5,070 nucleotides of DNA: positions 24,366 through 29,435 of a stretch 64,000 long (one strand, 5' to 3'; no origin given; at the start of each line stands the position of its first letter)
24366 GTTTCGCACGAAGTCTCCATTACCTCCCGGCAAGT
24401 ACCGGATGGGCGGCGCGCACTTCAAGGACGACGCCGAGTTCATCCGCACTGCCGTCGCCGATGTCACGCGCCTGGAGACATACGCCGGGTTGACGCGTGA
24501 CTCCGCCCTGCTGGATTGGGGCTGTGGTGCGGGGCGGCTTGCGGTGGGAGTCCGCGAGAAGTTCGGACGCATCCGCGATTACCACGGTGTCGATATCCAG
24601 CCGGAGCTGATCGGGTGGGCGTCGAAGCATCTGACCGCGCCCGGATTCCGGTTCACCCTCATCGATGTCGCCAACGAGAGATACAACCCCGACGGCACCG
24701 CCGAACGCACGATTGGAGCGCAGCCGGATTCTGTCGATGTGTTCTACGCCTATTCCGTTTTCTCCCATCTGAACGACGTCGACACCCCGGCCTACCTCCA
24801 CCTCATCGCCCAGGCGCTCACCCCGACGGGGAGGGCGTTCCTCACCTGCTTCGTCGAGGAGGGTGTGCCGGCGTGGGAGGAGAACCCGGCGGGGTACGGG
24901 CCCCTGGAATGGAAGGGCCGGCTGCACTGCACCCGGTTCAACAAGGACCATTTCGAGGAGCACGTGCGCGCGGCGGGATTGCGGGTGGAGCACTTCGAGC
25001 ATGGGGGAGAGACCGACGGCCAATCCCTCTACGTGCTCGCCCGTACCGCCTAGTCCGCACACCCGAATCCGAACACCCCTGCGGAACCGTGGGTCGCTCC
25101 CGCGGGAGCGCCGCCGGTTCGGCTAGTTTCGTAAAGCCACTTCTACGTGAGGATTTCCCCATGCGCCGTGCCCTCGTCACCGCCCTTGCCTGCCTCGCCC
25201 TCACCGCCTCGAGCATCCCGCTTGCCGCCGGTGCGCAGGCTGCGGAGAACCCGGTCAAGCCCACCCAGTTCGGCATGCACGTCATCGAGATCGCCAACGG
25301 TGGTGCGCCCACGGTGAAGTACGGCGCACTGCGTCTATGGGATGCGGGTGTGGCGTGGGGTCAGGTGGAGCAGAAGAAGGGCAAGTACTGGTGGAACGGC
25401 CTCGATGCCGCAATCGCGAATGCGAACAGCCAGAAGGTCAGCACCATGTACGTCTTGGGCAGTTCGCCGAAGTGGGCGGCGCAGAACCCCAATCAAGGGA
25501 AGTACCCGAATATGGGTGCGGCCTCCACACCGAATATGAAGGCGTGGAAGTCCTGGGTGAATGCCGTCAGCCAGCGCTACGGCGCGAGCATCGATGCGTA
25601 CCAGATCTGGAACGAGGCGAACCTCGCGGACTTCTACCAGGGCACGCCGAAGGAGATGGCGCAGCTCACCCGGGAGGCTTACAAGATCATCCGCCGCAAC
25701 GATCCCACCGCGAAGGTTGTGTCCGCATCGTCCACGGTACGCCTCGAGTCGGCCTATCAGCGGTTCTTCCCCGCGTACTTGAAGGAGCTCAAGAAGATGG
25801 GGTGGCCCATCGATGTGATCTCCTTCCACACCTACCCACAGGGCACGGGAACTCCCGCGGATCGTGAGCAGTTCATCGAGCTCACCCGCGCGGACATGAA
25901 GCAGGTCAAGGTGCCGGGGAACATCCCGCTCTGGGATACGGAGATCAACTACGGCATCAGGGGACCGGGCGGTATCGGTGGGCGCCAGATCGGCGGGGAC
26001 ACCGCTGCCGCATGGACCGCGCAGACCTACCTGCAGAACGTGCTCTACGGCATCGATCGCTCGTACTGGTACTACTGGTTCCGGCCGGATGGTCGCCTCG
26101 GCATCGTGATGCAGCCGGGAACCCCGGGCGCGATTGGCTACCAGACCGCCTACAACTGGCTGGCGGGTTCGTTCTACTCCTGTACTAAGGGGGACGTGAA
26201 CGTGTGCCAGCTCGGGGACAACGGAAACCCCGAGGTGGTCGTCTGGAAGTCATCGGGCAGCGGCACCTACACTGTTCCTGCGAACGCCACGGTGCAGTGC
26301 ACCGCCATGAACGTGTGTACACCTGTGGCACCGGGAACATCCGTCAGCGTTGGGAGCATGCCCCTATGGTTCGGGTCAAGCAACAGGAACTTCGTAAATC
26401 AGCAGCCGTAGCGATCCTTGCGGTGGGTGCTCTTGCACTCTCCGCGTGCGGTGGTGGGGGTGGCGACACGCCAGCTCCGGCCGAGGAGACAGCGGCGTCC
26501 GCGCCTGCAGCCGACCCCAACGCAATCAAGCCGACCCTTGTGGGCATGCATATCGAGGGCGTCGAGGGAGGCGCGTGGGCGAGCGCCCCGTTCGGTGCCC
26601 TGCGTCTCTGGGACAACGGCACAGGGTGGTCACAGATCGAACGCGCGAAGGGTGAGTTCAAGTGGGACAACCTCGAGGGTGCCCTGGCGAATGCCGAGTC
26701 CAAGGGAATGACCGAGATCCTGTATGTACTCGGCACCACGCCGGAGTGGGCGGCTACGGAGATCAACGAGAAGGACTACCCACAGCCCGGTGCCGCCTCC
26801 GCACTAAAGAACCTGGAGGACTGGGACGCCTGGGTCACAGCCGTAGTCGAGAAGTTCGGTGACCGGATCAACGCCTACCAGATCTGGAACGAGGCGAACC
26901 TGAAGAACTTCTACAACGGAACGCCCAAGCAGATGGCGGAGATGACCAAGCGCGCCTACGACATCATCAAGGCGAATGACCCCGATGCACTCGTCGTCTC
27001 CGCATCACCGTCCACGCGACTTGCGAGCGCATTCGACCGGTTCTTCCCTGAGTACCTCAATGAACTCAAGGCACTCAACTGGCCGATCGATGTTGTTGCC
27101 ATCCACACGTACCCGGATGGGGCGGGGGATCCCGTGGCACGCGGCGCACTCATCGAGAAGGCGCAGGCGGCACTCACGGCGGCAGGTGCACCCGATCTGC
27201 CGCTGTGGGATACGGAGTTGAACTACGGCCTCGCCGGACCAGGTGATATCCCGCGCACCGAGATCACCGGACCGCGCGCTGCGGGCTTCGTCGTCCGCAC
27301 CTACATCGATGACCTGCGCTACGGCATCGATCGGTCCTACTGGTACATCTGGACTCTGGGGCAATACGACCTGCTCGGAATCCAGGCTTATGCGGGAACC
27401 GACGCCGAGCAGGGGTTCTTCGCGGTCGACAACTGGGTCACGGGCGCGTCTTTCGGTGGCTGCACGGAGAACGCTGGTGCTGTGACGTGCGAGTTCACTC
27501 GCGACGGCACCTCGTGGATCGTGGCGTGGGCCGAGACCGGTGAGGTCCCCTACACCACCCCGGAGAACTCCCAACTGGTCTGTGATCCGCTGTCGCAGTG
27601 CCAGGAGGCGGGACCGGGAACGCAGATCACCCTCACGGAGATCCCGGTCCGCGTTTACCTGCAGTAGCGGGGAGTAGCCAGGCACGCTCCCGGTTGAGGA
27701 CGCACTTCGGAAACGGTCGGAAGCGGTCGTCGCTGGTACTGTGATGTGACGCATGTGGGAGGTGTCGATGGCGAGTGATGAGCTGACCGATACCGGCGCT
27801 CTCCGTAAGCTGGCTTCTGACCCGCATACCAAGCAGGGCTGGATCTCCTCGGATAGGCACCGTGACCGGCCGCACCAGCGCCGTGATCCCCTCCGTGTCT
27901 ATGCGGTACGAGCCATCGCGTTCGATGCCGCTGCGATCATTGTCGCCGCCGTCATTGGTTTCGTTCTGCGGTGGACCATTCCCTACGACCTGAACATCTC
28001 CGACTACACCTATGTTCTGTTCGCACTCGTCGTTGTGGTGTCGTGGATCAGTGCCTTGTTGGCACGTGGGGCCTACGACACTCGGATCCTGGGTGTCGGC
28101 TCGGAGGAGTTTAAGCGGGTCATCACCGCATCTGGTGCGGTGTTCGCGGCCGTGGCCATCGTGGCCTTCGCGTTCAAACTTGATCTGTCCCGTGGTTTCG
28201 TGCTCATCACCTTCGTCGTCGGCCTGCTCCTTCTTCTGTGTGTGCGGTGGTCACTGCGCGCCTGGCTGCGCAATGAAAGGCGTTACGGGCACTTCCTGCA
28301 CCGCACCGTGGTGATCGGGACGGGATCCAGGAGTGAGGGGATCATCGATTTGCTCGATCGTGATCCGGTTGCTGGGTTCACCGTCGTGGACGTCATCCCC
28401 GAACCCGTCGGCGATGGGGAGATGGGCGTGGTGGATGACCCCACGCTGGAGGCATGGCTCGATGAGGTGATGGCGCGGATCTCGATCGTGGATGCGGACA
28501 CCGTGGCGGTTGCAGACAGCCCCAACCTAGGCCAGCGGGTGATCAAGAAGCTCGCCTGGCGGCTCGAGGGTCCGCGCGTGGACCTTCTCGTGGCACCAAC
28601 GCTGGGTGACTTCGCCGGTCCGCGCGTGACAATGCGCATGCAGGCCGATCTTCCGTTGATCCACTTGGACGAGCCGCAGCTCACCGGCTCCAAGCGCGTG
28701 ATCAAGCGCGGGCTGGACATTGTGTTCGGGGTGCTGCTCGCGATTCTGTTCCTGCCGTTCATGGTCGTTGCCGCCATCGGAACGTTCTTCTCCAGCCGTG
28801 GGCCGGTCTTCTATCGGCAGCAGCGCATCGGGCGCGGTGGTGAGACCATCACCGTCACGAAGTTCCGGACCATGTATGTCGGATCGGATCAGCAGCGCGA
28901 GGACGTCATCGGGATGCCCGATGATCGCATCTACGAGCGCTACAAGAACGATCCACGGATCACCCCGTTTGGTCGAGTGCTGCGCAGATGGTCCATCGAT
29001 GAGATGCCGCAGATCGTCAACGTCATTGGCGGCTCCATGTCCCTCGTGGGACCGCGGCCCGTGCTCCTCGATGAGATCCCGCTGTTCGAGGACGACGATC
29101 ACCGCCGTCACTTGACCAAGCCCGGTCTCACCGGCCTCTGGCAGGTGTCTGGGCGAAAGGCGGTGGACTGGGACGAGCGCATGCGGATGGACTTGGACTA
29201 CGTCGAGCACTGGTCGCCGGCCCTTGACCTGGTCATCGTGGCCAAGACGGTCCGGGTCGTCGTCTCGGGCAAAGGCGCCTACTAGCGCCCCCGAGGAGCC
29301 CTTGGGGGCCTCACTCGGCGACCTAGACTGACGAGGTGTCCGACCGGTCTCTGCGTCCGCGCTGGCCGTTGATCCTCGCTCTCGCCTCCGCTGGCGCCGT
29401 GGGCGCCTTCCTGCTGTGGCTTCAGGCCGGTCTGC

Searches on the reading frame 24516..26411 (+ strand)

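Call 38: search_protein_families(library=pfam, proteins=[window:24516-26411:+], max_evalue=0.0001)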
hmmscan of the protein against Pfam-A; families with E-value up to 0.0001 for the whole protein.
window:24516-26411:+ (631 aa): 2 families
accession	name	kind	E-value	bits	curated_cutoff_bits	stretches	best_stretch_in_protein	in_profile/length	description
PF01229.23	Glyco_hydro_39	-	3.2e-05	23.4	26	1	336-449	119-236/472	Glycosyl hydrolases family 39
PF11790.14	Glyco_hydro_cc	-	8.1e-05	22.7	21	0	295-478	7-172/237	Glycosyl hydrolase catalytic core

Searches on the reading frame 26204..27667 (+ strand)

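Call 44: search_protein_families(library=pfam, proteins=[window:26204-27667:+], max_evalue=0.0001)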
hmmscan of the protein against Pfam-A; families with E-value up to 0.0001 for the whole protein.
window:26204-27667:+ (487 aa): 1 family
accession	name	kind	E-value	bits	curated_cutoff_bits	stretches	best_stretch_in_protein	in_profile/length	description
PF01229.23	Glyco_hydro_39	-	6.4e-07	29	26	1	202-380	122-308/472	Glycosyl hydrolases family 39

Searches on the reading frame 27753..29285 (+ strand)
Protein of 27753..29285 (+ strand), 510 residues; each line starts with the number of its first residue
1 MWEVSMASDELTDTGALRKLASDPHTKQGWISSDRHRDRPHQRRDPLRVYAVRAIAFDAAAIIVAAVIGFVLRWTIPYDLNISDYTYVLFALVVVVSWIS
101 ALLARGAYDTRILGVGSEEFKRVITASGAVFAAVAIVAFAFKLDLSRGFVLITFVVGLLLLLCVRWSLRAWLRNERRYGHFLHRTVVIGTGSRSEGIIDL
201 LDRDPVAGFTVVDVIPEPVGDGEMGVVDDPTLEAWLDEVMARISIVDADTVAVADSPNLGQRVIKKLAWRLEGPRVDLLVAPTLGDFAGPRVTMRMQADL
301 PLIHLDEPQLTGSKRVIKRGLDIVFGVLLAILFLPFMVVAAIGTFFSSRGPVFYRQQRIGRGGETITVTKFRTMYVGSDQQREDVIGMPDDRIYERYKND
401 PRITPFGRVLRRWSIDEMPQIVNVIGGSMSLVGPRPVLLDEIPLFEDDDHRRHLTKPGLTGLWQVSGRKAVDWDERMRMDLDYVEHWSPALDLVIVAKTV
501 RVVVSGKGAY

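Call 44: search_protein_families(library=pfam, proteins=[window:27753-29285:+], max_evalue=0.0001)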
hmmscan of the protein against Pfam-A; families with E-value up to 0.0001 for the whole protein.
window:27753-29285:+ (510 aa): 2 families
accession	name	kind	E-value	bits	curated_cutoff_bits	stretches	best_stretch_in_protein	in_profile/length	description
PF02397.22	Bac_transf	-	1.1e-59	201.4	27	1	318-504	1-178/179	Bacterial sugar transferase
PF13727.12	CoA_binding_3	-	2.6e-14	54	25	1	104-218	2-113/175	CoA-binding domain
